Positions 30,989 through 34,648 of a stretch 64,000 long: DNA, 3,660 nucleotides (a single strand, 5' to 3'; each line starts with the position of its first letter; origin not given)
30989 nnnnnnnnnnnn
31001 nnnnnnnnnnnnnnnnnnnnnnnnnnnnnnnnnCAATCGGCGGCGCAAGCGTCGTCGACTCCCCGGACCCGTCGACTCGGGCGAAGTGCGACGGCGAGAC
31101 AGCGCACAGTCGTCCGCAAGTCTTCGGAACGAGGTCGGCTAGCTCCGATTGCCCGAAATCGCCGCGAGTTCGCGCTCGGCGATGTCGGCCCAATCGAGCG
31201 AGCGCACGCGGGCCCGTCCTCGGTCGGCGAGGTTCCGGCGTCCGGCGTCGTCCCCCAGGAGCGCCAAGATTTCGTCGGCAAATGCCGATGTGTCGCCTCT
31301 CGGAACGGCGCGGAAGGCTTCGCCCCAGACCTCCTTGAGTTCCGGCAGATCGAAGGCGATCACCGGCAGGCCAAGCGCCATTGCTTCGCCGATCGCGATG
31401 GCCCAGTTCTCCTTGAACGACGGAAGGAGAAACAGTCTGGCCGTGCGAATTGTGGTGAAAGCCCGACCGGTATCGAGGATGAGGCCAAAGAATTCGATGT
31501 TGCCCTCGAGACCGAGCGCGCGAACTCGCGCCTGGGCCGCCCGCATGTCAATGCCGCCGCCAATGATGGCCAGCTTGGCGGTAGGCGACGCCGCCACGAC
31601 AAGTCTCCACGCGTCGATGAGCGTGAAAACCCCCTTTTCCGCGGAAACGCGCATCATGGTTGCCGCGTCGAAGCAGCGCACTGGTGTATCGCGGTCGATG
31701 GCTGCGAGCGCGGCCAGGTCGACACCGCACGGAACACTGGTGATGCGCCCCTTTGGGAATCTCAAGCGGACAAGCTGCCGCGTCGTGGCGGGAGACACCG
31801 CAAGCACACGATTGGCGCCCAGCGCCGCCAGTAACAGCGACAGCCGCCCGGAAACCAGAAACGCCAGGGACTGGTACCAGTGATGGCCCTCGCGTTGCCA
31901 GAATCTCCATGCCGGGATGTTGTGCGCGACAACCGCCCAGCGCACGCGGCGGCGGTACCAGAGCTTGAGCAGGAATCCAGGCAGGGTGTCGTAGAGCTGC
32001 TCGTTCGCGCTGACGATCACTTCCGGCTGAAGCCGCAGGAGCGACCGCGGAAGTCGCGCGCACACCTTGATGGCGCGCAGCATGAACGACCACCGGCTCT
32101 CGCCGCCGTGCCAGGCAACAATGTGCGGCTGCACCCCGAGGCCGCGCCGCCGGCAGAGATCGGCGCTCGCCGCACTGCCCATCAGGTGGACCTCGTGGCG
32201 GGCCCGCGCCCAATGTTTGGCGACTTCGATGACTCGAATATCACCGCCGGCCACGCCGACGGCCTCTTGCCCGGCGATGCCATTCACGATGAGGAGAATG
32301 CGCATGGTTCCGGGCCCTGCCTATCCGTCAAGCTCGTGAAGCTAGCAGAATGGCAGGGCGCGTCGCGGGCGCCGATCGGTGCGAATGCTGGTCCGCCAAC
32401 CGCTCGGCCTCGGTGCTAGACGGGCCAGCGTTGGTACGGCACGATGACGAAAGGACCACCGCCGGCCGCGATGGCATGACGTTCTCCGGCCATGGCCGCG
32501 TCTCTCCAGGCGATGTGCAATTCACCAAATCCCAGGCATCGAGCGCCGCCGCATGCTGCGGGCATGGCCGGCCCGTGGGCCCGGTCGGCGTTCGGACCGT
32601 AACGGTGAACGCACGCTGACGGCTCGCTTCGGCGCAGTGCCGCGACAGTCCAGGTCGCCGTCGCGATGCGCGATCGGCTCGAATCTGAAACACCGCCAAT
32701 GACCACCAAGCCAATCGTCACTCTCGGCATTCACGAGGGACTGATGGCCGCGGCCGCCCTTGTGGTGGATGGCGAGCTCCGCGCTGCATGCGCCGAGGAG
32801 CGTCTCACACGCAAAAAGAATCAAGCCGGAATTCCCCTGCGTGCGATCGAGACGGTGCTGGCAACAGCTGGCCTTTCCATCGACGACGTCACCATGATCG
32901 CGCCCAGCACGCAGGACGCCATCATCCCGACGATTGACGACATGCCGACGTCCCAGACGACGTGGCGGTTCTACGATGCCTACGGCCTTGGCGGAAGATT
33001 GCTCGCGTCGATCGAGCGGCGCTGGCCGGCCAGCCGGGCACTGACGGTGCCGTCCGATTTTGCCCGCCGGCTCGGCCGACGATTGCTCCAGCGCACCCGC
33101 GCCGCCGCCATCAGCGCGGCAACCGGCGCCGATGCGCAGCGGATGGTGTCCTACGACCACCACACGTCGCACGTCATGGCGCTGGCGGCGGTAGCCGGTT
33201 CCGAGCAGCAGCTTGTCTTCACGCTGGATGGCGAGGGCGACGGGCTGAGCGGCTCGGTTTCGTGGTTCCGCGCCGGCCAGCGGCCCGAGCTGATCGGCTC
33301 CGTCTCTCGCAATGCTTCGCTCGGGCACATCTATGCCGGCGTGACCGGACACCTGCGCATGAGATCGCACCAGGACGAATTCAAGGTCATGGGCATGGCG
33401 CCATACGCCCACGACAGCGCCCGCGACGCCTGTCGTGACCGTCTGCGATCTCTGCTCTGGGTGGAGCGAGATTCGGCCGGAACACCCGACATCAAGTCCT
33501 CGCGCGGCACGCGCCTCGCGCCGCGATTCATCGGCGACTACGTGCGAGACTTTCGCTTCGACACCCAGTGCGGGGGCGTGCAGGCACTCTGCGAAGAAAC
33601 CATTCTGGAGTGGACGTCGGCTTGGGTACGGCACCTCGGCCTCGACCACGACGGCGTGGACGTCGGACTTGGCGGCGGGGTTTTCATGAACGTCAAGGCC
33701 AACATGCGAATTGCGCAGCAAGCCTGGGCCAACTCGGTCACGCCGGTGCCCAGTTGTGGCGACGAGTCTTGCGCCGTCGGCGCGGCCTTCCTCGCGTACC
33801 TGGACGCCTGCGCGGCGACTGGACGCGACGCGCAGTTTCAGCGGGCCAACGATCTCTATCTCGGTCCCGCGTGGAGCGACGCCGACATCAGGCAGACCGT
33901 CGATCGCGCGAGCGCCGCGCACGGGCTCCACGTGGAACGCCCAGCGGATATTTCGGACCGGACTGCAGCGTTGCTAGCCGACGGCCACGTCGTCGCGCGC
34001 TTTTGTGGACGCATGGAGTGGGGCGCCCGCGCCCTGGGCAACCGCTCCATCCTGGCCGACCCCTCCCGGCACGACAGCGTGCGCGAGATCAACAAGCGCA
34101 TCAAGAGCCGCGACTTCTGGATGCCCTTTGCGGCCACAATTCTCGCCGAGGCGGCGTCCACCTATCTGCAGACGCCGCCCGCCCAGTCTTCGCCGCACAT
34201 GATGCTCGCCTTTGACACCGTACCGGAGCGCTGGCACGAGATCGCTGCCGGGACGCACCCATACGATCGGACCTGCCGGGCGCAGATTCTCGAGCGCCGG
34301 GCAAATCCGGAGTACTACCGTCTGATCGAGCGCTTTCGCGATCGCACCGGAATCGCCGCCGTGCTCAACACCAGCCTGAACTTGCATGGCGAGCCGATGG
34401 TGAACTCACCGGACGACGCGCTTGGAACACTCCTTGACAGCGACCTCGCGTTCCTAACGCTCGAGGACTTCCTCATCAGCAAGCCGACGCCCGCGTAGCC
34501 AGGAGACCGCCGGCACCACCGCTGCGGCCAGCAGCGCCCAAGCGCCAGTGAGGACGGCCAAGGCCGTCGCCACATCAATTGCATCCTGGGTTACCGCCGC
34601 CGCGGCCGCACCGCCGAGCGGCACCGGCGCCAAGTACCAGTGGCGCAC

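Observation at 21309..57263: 36-kb cell-envelope glycan assembly island built around six paralogous GT-C-like polytopic membrane proteins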

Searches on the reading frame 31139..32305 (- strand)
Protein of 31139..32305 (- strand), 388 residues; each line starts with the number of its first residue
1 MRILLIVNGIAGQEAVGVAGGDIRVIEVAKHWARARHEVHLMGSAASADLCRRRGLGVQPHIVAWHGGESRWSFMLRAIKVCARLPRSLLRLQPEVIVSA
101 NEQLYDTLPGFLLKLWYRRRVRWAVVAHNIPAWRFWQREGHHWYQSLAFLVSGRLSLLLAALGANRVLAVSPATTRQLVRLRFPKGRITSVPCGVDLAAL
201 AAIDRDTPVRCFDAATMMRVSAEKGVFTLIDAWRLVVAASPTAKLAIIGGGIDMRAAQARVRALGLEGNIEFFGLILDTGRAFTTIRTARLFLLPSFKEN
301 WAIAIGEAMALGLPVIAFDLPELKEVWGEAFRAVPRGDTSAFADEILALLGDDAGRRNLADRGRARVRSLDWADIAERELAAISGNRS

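Call 5: search_protein_families(library=pfam, proteins=[window:31139-32305:-], max_evalue=0.01)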
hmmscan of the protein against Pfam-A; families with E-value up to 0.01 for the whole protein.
window:31139-32305:- (388 aa): 6 families
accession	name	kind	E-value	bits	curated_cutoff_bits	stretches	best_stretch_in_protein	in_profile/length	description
PF13692.12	Glyco_trans_1_4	-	1.6e-23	84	27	1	219-352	9-142/142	Glycosyl transferases group 1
PF00534.26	Glycos_transf_1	-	2.8e-21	76.2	26.4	1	217-365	21-171/172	Glycosyl transferases group 1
PF13439.12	Glyco_transf_4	-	1.6e-14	54.7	28.5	1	20-198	3-169/170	Glycosyltransferase Family 4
PF13579.12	Glyco_trans_4_4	-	7.5e-10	39.8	29.7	1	23-194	5-158/158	Glycosyl transferase 4-like domain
PF20706.3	GT4-conflict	-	9.6e-05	22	26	1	163-317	146-310/385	Family 4 Glycosyltransferase in conflict systems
PF13524.12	Glyco_trans_1_2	-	0.0004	20.8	25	1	278-369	36-131/144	Glycosyl transferase-like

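Call 62: search_protein_families(library=ncbifam, proteins=[window:31139-32305:-], max_evalue=0.00001)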
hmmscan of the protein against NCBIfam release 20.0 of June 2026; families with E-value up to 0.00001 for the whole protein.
window:31139-32305:- (388 aa): 17 families
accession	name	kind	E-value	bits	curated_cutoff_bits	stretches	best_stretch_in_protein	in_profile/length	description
NF041876.1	EPS_EpsE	equivalog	1.4e-18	67.3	400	1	187-368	187-377/389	exopolysaccharide biosynthesis GT4 family glycosyltransferase EpsE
TIGR03999.1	thiol_BshA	equivalog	5.5e-15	55.2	273.7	1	226-368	214-354/375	N-acetyl-alpha-D-glucosaminyl L-malate synthase BshA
TIGR04047.1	MSMEG_0565_glyc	hypoth_equivalog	2.1e-14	53.4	259.85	1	164-381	139-369/373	MSMEG_0565 family glycosyltransferase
TIGR03088.1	stp2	hypoth_equivalog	9.6e-13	47.9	409.05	1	215-368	198-354/374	TIGR03088 family PEP-CTERM/XrtA system glycosyltransferase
TIGR02149.1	glgA_Coryne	subfamily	2.3e-11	43.5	302.4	1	103-380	91-384/391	glycogen synthase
NF038229.1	Glyco4_Geo_Pelo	equivalog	4.3e-10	39.1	400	1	160-369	106-318/338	GPMC system family 4 glycosyltransferase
TIGR04005.1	wcaL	equivalog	1.4e-09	37.3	537.6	1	168-381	179-400/406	colanic acid biosynthesis glycosyltransferase WcaL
NF038295.1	EPS_HpsP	equivalog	9.4e-09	34.7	550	1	203-381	203-382/388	hormogonium polysaccharide biosynthesis glycosyltransferase HpsP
NF047880.1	glyco_SdgA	exception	1.3e-08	33.8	800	1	218-353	322-457/488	serine-aspartate repeat adhesin O-glycosyltransferase SdgA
NF038011.1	PelF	equivalog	1.7e-08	33.9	100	1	180-369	274-474/489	GT4 family glycosyltransferase PelF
NF041010.1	glycosy_Agl16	equivalog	6e-08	31.9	575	1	164-379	134-344/352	glycosylation protein Agl16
NF007396.0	PRK09922.1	equivalog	9e-08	31.4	385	1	165-319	137-290/361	lipopolysaccharide 1,6-galactosyltransferase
TIGR04157.1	glyco_rSAM_CFB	subfamily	9.6e-08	31.4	400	1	219-327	235-339/406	TIGR04157 family glycosyltransferase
NF041879.1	EPS_EpsH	equivalog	5.7e-07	28.6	800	1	193-377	218-407/431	exopolysaccharide biosynthesis glycosyltransferase EpsH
TIGR03449.1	mycothiol_MshA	equivalog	2.5e-06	26.7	462.5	1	172-378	173-395/406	D-inositol-3-phosphate glycosyltransferase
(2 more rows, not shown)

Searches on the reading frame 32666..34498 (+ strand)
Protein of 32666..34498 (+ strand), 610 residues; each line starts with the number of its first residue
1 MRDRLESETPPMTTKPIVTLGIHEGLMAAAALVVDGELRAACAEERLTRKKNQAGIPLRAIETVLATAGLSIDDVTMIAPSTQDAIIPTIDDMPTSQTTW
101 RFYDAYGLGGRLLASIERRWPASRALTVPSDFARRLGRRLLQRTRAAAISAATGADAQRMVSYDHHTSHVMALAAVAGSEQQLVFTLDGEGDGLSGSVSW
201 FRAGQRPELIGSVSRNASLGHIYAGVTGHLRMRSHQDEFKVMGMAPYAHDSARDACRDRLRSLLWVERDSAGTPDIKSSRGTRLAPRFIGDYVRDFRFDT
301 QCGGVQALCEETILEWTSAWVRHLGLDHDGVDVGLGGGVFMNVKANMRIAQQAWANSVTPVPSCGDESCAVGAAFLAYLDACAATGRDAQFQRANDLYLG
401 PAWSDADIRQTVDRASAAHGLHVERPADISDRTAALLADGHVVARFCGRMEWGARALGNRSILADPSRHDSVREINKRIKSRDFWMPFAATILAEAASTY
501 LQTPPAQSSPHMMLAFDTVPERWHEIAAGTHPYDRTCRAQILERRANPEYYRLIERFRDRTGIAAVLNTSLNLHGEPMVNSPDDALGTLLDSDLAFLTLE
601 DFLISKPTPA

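Call 5: search_protein_families(library=pfam, proteins=[window:32666-34498:+], max_evalue=0.01)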
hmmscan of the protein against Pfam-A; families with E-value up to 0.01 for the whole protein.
window:32666-34498:+ (610 aa): 2 families
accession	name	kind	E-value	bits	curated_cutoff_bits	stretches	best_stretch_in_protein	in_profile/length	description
PF16861.10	Carbam_trans_C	-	6.9e-58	195.4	27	1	434-606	1-170/170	Carbamoyltransferase C-terminus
PF02543.21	Carbam_trans_N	-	4.2e-20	72.9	24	1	28-374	12-345/346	Carbamoyltransferase N-terminus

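Call 62: search_protein_families(library=ncbifam, proteins=[window:32666-34498:+], max_evalue=0.00001)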
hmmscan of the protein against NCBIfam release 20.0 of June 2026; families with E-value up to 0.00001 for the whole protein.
window:32666-34498:+ (610 aa): 1 family
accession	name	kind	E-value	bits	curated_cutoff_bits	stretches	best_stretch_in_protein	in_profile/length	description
NF041651.1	nodul_NodU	equivalog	2.1e-20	73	1000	1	332-578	304-529/556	nodulation protein NodU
